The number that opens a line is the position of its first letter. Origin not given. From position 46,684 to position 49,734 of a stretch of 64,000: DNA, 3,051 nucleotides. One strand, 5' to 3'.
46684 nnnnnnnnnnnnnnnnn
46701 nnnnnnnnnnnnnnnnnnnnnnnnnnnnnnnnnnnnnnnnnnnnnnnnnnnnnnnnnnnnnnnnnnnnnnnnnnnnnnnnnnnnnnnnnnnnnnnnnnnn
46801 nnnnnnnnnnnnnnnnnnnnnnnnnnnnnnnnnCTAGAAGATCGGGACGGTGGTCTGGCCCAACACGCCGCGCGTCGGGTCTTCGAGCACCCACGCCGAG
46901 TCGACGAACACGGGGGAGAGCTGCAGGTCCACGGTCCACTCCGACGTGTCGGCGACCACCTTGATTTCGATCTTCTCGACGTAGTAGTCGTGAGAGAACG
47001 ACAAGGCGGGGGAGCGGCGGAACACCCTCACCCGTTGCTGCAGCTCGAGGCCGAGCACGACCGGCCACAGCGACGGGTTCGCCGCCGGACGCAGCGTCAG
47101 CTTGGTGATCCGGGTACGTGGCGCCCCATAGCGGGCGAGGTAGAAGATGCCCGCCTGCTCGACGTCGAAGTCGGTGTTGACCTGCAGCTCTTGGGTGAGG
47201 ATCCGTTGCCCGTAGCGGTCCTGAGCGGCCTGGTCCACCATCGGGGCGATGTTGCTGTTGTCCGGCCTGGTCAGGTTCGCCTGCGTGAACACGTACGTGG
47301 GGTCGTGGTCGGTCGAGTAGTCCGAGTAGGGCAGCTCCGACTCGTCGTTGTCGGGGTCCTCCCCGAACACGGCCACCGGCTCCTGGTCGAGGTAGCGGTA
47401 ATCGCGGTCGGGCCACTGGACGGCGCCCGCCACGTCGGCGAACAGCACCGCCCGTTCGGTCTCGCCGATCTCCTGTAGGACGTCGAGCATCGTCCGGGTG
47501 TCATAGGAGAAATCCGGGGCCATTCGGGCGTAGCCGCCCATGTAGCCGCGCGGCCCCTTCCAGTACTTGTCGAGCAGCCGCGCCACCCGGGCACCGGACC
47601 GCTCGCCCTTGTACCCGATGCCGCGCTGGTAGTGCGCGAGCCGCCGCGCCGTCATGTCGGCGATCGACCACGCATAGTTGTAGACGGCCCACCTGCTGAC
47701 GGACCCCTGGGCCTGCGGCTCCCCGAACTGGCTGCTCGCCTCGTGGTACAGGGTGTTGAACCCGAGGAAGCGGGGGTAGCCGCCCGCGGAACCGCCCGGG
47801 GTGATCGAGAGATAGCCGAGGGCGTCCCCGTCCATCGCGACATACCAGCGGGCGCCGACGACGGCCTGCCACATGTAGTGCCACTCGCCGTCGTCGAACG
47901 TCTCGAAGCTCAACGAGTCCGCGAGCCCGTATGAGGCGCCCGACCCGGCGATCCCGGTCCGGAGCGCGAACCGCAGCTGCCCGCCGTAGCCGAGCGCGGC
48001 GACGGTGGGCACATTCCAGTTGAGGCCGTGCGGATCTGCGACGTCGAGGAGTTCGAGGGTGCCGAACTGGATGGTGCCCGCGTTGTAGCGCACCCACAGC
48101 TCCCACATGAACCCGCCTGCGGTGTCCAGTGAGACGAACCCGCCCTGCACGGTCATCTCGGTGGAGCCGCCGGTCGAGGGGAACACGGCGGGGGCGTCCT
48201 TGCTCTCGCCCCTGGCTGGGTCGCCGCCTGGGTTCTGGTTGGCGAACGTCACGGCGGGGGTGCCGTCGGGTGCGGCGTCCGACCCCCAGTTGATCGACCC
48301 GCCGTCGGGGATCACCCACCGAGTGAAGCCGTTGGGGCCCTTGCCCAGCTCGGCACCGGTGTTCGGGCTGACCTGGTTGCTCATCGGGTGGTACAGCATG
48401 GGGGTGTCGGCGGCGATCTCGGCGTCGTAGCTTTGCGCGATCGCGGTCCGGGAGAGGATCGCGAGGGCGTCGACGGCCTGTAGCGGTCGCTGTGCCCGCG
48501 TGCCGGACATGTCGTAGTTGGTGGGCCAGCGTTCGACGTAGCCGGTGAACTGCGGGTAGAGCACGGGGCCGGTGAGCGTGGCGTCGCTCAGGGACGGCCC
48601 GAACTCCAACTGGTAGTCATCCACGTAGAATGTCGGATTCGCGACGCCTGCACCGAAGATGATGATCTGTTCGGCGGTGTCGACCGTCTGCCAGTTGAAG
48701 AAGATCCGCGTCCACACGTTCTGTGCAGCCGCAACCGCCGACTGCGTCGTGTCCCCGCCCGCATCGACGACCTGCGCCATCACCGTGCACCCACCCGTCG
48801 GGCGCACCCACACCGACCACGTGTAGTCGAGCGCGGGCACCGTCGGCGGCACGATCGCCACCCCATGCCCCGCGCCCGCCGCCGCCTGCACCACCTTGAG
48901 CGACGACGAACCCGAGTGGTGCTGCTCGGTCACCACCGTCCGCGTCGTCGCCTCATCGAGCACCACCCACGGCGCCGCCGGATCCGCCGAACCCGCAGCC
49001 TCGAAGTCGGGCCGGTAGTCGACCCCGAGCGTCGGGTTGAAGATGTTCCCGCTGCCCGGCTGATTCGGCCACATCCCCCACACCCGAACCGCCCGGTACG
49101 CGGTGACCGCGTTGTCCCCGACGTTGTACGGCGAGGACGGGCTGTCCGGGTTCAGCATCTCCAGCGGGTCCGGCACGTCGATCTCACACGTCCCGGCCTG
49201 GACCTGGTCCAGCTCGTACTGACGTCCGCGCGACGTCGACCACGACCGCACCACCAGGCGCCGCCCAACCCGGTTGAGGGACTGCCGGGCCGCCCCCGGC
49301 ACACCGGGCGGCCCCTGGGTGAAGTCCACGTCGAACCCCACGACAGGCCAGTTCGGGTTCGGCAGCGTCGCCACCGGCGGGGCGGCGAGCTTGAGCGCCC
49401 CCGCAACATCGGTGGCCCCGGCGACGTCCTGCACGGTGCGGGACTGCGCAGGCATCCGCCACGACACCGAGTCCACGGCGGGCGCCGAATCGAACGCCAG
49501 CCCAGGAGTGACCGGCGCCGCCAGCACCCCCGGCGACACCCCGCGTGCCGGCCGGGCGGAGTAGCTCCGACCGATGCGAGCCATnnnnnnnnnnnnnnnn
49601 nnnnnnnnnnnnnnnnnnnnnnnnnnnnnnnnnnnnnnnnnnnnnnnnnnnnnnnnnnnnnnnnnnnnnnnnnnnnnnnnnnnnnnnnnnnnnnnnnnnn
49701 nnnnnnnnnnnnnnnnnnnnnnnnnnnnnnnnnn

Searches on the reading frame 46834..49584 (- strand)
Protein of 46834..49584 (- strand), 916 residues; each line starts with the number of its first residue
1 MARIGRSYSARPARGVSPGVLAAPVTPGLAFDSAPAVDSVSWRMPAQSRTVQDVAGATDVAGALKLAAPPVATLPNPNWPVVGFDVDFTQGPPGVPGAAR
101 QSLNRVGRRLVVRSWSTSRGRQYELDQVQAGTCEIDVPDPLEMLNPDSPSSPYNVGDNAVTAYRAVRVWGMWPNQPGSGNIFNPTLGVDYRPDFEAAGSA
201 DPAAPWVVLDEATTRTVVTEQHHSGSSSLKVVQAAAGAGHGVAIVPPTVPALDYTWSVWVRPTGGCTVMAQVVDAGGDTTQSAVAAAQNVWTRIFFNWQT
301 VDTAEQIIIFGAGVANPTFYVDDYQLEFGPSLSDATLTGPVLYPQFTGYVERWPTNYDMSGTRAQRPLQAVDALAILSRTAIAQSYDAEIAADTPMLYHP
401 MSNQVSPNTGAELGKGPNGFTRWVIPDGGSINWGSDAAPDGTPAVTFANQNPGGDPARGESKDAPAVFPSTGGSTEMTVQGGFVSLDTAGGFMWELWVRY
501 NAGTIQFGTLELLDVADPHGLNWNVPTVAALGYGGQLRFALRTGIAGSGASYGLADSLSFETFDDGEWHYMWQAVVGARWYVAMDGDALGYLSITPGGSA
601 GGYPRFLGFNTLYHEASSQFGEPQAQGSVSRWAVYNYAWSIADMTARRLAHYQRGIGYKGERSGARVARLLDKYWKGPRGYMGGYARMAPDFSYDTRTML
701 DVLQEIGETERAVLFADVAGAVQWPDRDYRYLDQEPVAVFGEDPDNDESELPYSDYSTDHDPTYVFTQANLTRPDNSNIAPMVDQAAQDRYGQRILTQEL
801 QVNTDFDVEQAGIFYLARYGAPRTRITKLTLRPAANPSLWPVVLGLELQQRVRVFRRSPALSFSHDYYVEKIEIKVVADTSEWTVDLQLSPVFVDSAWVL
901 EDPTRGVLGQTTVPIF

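Call 32: search_protein_families(library=phrogs, proteins=[window:46834-49584:-], max_evalue=0.001)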
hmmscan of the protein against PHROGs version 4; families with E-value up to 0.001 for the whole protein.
window:46834-49584:- (916 aa): 1 family
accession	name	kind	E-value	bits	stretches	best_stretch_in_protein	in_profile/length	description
phrog_5313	-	unknown function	6e-53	181.2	1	46-905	112-961/1052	-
